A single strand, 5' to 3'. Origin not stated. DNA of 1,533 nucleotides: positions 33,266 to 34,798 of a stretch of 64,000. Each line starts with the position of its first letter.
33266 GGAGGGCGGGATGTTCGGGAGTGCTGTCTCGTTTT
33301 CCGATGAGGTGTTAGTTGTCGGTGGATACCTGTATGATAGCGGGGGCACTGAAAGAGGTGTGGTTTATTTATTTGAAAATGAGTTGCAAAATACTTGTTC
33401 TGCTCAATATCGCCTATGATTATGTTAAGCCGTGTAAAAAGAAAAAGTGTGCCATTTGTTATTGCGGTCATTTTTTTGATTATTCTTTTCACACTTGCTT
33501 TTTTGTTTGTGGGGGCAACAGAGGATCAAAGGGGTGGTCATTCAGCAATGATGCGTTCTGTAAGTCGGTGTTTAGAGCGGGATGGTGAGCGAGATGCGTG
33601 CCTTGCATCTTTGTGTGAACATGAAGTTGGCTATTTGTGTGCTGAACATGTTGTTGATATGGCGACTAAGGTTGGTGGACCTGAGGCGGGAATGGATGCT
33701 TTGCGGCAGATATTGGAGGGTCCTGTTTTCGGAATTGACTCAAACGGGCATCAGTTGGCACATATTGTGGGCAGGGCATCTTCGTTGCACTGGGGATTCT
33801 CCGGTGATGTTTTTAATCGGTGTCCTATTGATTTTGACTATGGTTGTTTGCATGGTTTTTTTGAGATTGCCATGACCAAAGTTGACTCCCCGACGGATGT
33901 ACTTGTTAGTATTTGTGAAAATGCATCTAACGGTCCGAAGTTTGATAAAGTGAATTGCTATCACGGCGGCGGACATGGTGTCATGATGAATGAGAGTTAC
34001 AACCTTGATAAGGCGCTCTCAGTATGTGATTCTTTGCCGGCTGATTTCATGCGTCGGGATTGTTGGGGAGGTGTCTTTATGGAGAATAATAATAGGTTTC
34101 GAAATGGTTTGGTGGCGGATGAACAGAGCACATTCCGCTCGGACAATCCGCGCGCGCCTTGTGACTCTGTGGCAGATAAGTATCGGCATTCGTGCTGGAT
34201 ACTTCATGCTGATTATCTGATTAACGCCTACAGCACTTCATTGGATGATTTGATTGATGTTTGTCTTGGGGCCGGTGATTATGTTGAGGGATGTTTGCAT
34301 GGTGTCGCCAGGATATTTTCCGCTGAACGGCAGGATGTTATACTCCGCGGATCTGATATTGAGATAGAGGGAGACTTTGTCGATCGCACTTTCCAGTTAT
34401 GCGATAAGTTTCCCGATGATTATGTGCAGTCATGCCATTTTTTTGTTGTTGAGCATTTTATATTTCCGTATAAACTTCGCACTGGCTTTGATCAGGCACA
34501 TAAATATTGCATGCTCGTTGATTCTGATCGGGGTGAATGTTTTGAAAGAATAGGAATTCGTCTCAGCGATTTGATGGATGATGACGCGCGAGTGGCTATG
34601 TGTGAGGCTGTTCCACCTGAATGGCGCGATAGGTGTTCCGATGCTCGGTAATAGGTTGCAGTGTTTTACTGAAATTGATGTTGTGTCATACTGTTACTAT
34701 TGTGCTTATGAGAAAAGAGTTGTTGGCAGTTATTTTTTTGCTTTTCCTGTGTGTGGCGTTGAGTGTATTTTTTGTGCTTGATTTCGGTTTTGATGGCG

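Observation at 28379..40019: A four-gene array carrying six copies of an unrecognised Cys/His-rich module of about 400 aa, fused to an FG-GAP propeller and a His-cluster domain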

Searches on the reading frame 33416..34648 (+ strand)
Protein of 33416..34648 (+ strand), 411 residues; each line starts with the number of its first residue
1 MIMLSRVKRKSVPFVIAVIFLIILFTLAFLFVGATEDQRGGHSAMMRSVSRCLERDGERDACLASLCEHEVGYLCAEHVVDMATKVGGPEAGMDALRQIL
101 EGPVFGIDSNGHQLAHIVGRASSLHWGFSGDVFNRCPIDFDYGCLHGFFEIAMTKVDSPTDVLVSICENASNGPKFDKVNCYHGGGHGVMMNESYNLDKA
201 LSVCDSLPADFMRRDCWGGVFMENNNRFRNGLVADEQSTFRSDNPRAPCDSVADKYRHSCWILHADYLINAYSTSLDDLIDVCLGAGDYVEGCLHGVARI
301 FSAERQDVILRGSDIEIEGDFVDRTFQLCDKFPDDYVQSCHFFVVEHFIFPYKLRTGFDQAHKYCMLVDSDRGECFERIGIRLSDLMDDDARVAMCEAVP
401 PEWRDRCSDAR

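Call 5: search_protein_families(library=pfam, proteins=[window:33416-34648:+], max_evalue=1)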
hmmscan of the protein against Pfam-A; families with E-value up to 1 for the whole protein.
window:33416-34648:+ (411 aa): 0 families

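Call 6: search_protein_families(library=ncbifam, proteins=[window:33416-34648:+], max_evalue=1)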
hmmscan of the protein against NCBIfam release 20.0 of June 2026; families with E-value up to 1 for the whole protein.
window:33416-34648:+ (411 aa): 1 family
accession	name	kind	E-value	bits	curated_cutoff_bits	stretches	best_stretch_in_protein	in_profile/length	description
TIGR00885.1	fucP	equivalog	0.12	11.5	280.4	1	14-97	189-274/410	L-fucose:H+ symporter permease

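Call 8: find_homologous_proteins(query=window:33416-34648:+, max_evalue=0.001)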
Query window:33416-34648:+ (411 aa): 21 proteins with E <= 0.001 among 2583 candidates.
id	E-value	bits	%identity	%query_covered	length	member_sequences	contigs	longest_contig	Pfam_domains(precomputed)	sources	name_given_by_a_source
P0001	1.4e-286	968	100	100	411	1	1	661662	-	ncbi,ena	-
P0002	4.0e-154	532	58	98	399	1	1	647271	-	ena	-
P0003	6.0e-148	512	52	98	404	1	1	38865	-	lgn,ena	-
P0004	6.2e-92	327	47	90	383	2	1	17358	-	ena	-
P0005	1.6e-82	296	46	80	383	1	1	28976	-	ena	-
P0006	1.0e-80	290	46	75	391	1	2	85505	-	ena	-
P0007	9.8e-75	270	36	88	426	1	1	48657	-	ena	-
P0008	1.0e-72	264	42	78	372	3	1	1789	-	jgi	-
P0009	8.4e-72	261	45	67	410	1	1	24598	-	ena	-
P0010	7.1e-65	238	37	80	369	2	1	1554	-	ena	-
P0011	1.4e-49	187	30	95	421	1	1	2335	-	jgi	jgi:hypothetical protein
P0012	1.2e-48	184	35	71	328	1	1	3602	-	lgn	-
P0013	1.1e-47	181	33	82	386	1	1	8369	-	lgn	-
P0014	7.2e-47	179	33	78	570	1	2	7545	-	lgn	-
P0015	3.4e-44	170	32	78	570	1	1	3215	PF13473.13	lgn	-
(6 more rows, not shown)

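Call 9: search_solved_structures(query=window:33416-34648:+, max_evalue=10)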
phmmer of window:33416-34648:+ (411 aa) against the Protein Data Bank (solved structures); distinct sequences matched with E-value up to 10: 0.
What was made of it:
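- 33416..34651 (+): Gene B (411 aa): N-terminal anchor helix plus one complete T1 module. This was the reference copy for the structure model. No Pfam, NCBIfam or PDB hit (calls 5, 6, 9).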

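Call 12: find_homologous_proteins(query=A1, max_evalue=0.001)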
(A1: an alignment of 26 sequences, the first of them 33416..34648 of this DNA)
Query A1 (26 sequences) (411 aa, profile of the alignment): 42 proteins with E <= 0.001 among 6547 candidates.
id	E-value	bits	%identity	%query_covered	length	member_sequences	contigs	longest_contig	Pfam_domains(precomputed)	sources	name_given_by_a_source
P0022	1.0e-235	800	63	88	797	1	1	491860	-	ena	-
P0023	2.2e-233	793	39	90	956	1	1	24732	-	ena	-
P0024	4.0e-206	703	33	93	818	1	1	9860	-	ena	-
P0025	3.3e-203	693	64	89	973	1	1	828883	-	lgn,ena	-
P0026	1.7e-200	684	37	95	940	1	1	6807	PF13473.13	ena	-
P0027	3.3e-187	641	37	84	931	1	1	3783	-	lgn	-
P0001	6.8e-144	498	100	100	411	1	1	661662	-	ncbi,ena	-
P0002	1.6e-139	484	58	98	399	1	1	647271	-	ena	-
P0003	1.7e-138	480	52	98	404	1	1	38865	-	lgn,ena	-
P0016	8.3e-130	452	32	80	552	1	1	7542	-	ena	-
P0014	5.1e-129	449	33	78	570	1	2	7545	-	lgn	-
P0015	1.2e-128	448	32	78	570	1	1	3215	PF13473.13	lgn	-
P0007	9.6e-127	442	36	88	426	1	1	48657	-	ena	-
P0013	1.3e-125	438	33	82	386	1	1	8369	-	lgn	-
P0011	2.4e-125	437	30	95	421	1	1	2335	-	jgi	jgi:hypothetical protein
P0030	1.6e-97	345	31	78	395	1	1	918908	-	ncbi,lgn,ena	-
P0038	8.3e-39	152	29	59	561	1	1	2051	PF01522.27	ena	-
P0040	2.9e-28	117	29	48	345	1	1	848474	-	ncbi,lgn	-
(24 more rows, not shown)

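Call 16: search_solved_structures(query=A2, max_evalue=10, show_alignments=2)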
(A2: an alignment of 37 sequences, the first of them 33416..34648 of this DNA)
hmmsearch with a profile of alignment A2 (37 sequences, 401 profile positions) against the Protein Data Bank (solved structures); distinct sequences matched with E-value up to 10: 2.
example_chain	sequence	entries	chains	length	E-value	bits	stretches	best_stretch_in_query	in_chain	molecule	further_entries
8j7m_A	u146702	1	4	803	2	10.6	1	13-97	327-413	ion channel,Voltage dependent ion channel,Green fluorescent protein (Fragment),Voltage dep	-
7x5v_A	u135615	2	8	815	2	10.6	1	13-97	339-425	ion channel,GFP-TwinStrep | ion channel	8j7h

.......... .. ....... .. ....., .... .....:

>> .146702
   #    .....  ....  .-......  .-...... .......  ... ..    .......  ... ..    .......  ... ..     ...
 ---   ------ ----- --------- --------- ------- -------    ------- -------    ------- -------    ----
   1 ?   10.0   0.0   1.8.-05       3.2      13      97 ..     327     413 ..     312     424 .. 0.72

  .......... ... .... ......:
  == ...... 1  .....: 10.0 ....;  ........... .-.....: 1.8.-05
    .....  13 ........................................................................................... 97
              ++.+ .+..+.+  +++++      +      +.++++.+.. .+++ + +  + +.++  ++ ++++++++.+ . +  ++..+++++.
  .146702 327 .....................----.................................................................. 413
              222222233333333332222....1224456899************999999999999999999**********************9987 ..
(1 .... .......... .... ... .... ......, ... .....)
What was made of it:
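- On Any solved structure (PDB): phmmer and a profile hmmsearch found nothing below E = 2 (calls 9, 16).
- Tried and rejected: Pfam, NCBIfam and PDB sequence searches with single sequences and with profiles found nothing for the module (calls 5, 6, 9, 16).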

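Call 17: find_encoding_contigs(protein=P0001, flank=10000, max_places=4)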
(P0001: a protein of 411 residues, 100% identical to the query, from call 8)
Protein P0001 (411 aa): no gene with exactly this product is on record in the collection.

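Call 22: predict_structure(alignment_id=A2)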
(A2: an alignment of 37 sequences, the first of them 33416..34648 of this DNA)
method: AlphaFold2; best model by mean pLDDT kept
length: 411 residues; sequences in the alignment: 37
mean_pLDDT: 93.5   pTM: 0.87
mean pLDDT of the five models: 93.5, 93.3, 92.8, 92.8, 92.2
residues with pLDDT >= 90: 354; 70-90: 43; 50-70: 11; < 50: 3
segments of 3 or more residues with pLDDT < 50: 1-3
pLDDT, mean of each block of 10 residues (from residue 1): 52 86 92 74 90 94 95 95 97 96 90 96 96 94 96 95 95 87 98 96 98 98 94 90 96 98 95 97 98 98 94 95 98 98 97 94 97 98 95 98 98 84
secondary structure, 60 per line:
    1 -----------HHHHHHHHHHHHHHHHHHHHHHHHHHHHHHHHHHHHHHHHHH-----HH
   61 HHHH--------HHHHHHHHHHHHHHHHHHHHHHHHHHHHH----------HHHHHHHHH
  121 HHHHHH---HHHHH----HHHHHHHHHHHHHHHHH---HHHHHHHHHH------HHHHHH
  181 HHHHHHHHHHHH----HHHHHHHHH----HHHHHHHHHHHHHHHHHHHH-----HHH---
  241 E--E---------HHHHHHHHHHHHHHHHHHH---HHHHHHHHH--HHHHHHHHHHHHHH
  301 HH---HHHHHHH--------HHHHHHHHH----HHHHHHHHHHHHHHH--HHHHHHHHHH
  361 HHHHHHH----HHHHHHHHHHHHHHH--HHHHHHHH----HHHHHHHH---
elements in order: H12-53 H59-64 H73-101 H112-126 H130-134 H139-155 H159-168 H175-192 H197-205 H210-229 H254-272 H276-284 H287-302 H306-312 H321-329 H334-348 H351-367 H372-386 H389-396 H401-408
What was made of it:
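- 33416..34651 (+): AF2 pLDDT 93.5, pTM 0.87, about 20 helices (call 22).
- AF2 gives pLDDT 93.5 and pTM 0.87, all-alpha (call 22).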

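Call 24: find_related_loci(query=A3, collection=genome_contigs, flank=10000)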
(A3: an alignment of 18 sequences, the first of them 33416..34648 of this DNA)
Query A3 (411 aa) in genome_contigs; peptide patterns used: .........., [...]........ (x = any residue, [..] = any of these).
224 stretches matched a pattern; 183 encode a relative of the query (tblastn E <= 1e-3); the best 80 are kept; 80 distinct loci.
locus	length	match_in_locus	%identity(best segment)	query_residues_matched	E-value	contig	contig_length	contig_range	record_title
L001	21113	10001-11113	38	31-407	9e-85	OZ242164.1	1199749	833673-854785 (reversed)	MAG: Candidatus Woesearchaeota archaeon isolate 0b7186c0-5103-4a63-b80e-0a611f852809 genome assembly, chromosome: 1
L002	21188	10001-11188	37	20-407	2e-84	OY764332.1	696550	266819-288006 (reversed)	MAG: Candidatus Paceibacterota bacterium isolate afe48dc8-71d9-430e-8630-11ffabd708cb genome assembly, chromosome: 1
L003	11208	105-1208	36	31-407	6e-84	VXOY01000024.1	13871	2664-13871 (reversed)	MAG: Candidatus Spechtbacteria bacterium SB0662_bin_43 NODE_3841_length_13871_cov_48.087001, whole genome shotgun sequen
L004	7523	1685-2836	37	20-407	5e-81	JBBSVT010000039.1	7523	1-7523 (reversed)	MAG: Nanoarchaeota archaeon isolate H14-bin056_1 H14_bin056_1_000000000039, whole genome shotgun sequence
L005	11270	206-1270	36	47-407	2e-80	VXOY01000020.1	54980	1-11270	MAG: Candidatus Spechtbacteria bacterium SB0662_bin_43 NODE_613_length_54980_cov_64.786618, whole genome shotgun sequenc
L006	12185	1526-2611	38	46-410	3e-79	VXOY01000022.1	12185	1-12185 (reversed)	MAG: Candidatus Spechtbacteria bacterium SB0662_bin_43 NODE_4361_length_12185_cov_72.729349, whole genome shotgun sequen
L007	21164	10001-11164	33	22-410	6e-62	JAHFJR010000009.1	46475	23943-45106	MAG: Candidatus Peribacteria bacterium isolate nzgw390 NODE_394_length_46476_cov_5.076950, whole genome shotgun sequence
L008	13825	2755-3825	35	49-407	4e-59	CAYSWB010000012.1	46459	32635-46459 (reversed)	MAG TPA_asm: uncultured Candidatus Peribacteria bacterium isolate SRP150892_co2_30 genome assembly, contig: NODE_851_len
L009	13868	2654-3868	31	1-407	4e-58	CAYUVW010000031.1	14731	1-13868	MAG TPA_asm: uncultured Candidatus Peribacteria bacterium isolate SRP278252_co1_785 genome assembly, contig: NODE_7095_l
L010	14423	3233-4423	34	10-407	4e-58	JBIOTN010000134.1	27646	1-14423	MAG: Candidatus Rokuibacteriota bacterium isolate MAG159 k127_2757725, whole genome shotgun sequence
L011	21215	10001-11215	31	3-407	5e-55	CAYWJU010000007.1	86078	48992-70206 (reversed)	MAG TPA_asm: uncultured Candidatus Peribacteria bacterium isolate SRP298887_co1_211 genome assembly, contig: NODE_114_le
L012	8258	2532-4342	32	75-407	9e-53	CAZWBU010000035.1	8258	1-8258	MAG TPA_asm: uncultured Candidatus Saccharibacteria bacterium isolate SRP119689_co1_331 genome assembly, contig: NODE_13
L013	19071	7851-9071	30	14-408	2e-52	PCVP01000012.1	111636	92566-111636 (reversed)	MAG: Candidatus Peregrinibacteria bacterium CG11_big_fil_rev_8_21_14_0_20_49_14 CG11_8_21_14_0.20_scaffold_78_c, whole g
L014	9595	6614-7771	32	15-411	3e-52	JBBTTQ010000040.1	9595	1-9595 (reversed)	MAG: Patescibacteria group bacterium isolate H52-bin023_1 H52_bin023_1_000000000040, whole genome shotgun sequence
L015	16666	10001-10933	34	75-384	7e-52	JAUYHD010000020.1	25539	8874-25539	MAG: bacterium isolate C24_maxbin.066 C24_k141_899224, whole genome shotgun sequence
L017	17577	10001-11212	30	3-407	6e-51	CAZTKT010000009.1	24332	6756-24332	MAG TPA_asm: uncultured Candidatus Saccharibacteria bacterium isolate binchicken_co264_14 genome assembly, contig: NODE_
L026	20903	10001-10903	32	88-390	2e-48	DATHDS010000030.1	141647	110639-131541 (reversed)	MAG TPA_asm: Gaiellaceae bacterium isolate SMAG_U12400 k141_115155, whole genome shotgun sequence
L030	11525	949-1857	31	88-390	5e-47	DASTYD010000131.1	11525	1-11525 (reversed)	MAG TPA_asm: Gaiellaceae bacterium isolate SMAG_U2432 k141_274303, whole genome shotgun sequence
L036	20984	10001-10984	29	74-401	1e-45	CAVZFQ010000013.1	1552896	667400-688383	MAG: uncultured Actinomycetes bacterium isolate MFD05567.bin.1.192 genome assembly, contig: contig_2769, whole genome sh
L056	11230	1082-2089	30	74-407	2e-39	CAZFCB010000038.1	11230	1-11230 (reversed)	MAG TPA_asm: uncultured Candidatus Peribacteria bacterium isolate binchicken_co105_187 genome assembly, contig: NODE_748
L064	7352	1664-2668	28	75-407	2e-35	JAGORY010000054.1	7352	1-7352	MAG: Candidatus Peribacteraceae bacterium isolate Gw_Eff_bin_294 Gw_Eff_29883_length_7352_cov_24.257163, whole genome sh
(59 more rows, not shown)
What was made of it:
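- The family is common in free-living lineages with large genomes: Actinomycetota, Terriglobia, Gammaproteobacteria (call 24).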

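Call 26: search_protein_representatives(alignment_id=A1)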
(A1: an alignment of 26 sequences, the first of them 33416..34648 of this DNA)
Query: 26 sequences, 403 profile positions. Proteins with E-value up to 0.001 (for the whole library): 7312; up to 1e-10: 5919; up to 1e-30: 2296. The best 150 are listed.
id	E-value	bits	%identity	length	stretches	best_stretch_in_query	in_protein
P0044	0.0e+00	2660.4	-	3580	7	8-401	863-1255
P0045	0.0e+00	1827.2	-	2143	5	34-400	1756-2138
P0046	0.0e+00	1554.1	-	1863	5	11-399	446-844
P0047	0.0e+00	1528.8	-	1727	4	17-400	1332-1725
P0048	0.0e+00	1445.1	-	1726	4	9-399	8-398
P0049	0.0e+00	1231.0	-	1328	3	23-399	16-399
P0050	0.0e+00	1165.5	-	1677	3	7-399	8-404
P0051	0.0e+00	1049.5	-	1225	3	12-398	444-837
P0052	5.6e-240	812.7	-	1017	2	14-398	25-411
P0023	7.1e-234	792.6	-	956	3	14-400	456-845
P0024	1.3e-206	702.9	-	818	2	14-373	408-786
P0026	5.3e-201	684.4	-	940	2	7-399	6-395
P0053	4.0e-189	645.2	-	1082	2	14-399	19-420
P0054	3.0e-181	619.3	-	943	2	10-402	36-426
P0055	9.0e-180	614.5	-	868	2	14-402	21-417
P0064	4.9e-111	388.1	-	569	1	38-401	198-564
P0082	9.3e-103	360.8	-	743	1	37-398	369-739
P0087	8.2e-101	354.4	-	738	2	97-370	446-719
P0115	1.3e-91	324.1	-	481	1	89-399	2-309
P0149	2.5e-75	270.5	-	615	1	7-312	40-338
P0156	7.0e-71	255.9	-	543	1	61-400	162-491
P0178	4.5e-65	236.7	-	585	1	26-310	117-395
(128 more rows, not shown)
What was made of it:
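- Tried and rejected: The exhaustive profile search gave 7,312 (call 26).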

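Call 29: search_protein_families(library=pfam, alignment_id=A4, max_evalue=0.01)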
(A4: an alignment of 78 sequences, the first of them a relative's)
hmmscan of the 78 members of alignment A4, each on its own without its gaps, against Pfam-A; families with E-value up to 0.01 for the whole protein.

A. member 1, P0059 (544 aa): 1 family
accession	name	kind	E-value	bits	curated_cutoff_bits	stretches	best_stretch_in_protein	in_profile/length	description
PF13473.12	Cupredoxin_1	-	0.00019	21.8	27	1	15-125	4-104/104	Cupredoxin-like domain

B. families by the number of members that match (of 78 scanned): 6 families
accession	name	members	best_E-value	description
PF13473.12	Cupredoxin_1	28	1.1e-18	Cupredoxin-like domain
PF00127.26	Copper-bind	2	2e-08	Copper binding proteins, plastocyanin/azurin family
PF01297.22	ZnuA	1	1.9e-74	Zinc-uptake complex component A periplasmic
PF08328.16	ASL_C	1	0.0027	Adenylosuccinate lyase C-terminal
PF18600.6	Ezh2_MCSS_fung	1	0.0051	Fungal MCSS domain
PF07732.21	Cu-oxidase_3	1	0.0092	Multicopper oxidase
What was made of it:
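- On Any Pfam-A / NCBIfam family (for the ~400-aa module): 78 further family members matched only cupredoxin families, ZnuA (one) and a few weak stray hits, none of them attributable to the module (call 29).
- On Cupredoxin fold (Pfam clan; PF13473 Cupredoxin_1): Relatives reach PF13473 at E 1e-18 (call 29).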

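Call 36: fold_search(model_id=the predicted structure, library=pdb)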
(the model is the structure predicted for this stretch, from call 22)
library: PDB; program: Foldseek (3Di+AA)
matches with E <= 10: 644; with E <= 0.001: 0
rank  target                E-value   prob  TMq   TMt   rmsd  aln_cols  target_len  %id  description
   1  8ga7                  6.4e-03  0.66  0.13  0.12  23.9       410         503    9  Geometrically programmable nanomaterial construction using regularized protein building blocks (released 2024-03-13)
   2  7ycj_A                3.9e-02  0.80  0.18  0.16  21.5       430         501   11  Crystal structure of Vac8 bound to Vac17 (released 2023-07-12)
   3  5i9h_A                4.5e-02  0.89  0.21  0.23  21.0       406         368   11  Crystal structure of designed pentatricopeptide repeat protein dPPR-U8G2 in complex with its target RNA U8G2 (released 2016-04-27)
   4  5i9f_A                5.5e-02  0.91  0.23  0.24  20.8       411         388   12  Crystal structure of designed pentatricopeptide repeat protein dPPR-U10 in complex with its target RNA U10 (released 2016-04-27)
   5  8gel_A                5.7e-02  0.33  0.13  0.12  21.4       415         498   10  Cryo-EM structure of synthetic tetrameric building block sC4 (released 2024-03-13)
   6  4jlq_A                7.0e-02  0.77  0.22  0.13  19.4       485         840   10  Crystal structure of human Karyopherin-beta2 bound to the PY-NLS of Saccharomyces cerevisiae NAB2 (released 2013-04-03)
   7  5i9d_A                7.0e-02  0.72  0.19  0.21  22.1       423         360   11  Crystal structure of designed pentatricopeptide repeat protein dPPR-U8A2 in complex with its target RNA U8A2 (released 2016-04-27)
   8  9fmd_I                7.2e-02  0.57  0.17  0.12  22.1       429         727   12  Integrative model of the human post-catalytic spliceosome (P-complex) (released 2024-07-10)
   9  4d0p                  7.5e-02  0.72  0.20  0.22  22.8       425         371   10  Crystal structure of human CSN4 (released 2014-07-23)
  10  7oqb_O                8.8e-02  0.87  0.25  0.16  19.2       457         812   10  The U2 part of Saccharomyces cerevisiae spliceosomal pre-A complex (delta BS-A ACT1) (released 2021-08-11)
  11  5k7v_A                8.8e-02  0.21  0.11  0.13  20.1       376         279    8  Computational Design of Self-Assembling Cyclic Protein Homooligomers (released 2017-04-12)
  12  8bbe_D                9.2e-02  0.63  0.18  0.13  19.7       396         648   11  Structure of the IFT-A complex; IFT-A2 module (released 2022-12-21)
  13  5h7c_C                1.1e-01  0.80  0.21  0.21  24.8       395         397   11  Crystal structure of a repeat protein with two Protein A-DHR14 repeat modules (released 2017-06-28)
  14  6y5q_u                1.2e-01  0.69  0.22  0.14  19.6       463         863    9  human 17S U2 snRNP (released 2020-06-17)
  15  7pks_d                1.2e-01  0.51  0.17  0.11  21.5       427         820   10  Structural basis of Integrator-mediated transcription regulation (released 2021-12-08)
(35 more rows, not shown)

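Call 40: search_protein_families(library=pfam, proteins=[L030:4191-5984:+, L064:4604-5491:+, L036:16137-17132:+, L056:3225-3611:+, L017:11043-13112:+, L007:12072-13484:+], max_evalue=0.01)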
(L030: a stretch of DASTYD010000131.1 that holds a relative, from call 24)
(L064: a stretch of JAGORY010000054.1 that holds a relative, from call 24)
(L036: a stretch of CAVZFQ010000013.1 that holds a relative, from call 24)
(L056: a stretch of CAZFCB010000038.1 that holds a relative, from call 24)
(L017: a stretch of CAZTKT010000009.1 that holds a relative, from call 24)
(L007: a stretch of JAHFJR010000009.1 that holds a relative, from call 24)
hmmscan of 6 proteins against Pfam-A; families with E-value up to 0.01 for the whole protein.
L030:4191-5984:+ (598 aa): 2 families
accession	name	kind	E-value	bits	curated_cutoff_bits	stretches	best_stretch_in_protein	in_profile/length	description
PF13231.12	PMT_2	-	1.9e-09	38.4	26.1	1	143-286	14-155/160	Dolichyl-phosphate-mannose-protein mannosyltransferase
PF02366.24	PMT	-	8.7e-08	32.5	22.7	1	147-294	79-232/245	Dolichyl-phosphate-mannose-protein mannosyltransferase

L064:4604-5491:+ (296 aa): 0 families

L036:16137-17132:+ (332 aa): 3 families
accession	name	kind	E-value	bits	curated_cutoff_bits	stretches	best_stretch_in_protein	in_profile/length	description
PF00535.33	Glycos_transf_2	-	5.1e-30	105.1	23.3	1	10-171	1-165/168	Glycosyl transferase family 2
PF13641.12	Glyco_tranf_2_3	-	0.0009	19.8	27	1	7-144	1-141/230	Glycosyltransferase like family 2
PF13506.12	Glyco_transf_21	-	0.0017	18.3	21.7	1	81-173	21-117/174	Glycosyl transferase family 21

L056:3225-3611:+ (129 aa): 1 family
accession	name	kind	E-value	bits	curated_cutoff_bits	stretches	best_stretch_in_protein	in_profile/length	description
PF13473.12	Cupredoxin_1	-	0.0018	18.7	27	1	23-126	4-102/104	Cupredoxin-like domain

L017:11043-13112:+ (690 aa): 1 family
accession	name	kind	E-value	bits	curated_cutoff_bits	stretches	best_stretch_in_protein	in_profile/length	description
PF13231.12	PMT_2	-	0.00023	21.8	26.1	1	231-378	13-154/160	Dolichyl-phosphate-mannose-protein mannosyltransferase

L007:12072-13484:+ (471 aa): 1 family
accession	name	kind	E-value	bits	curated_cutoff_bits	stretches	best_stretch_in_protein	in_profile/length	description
PF07681.17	DoxX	-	0.00056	20.9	23.6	1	72-122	25-76/85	DoxX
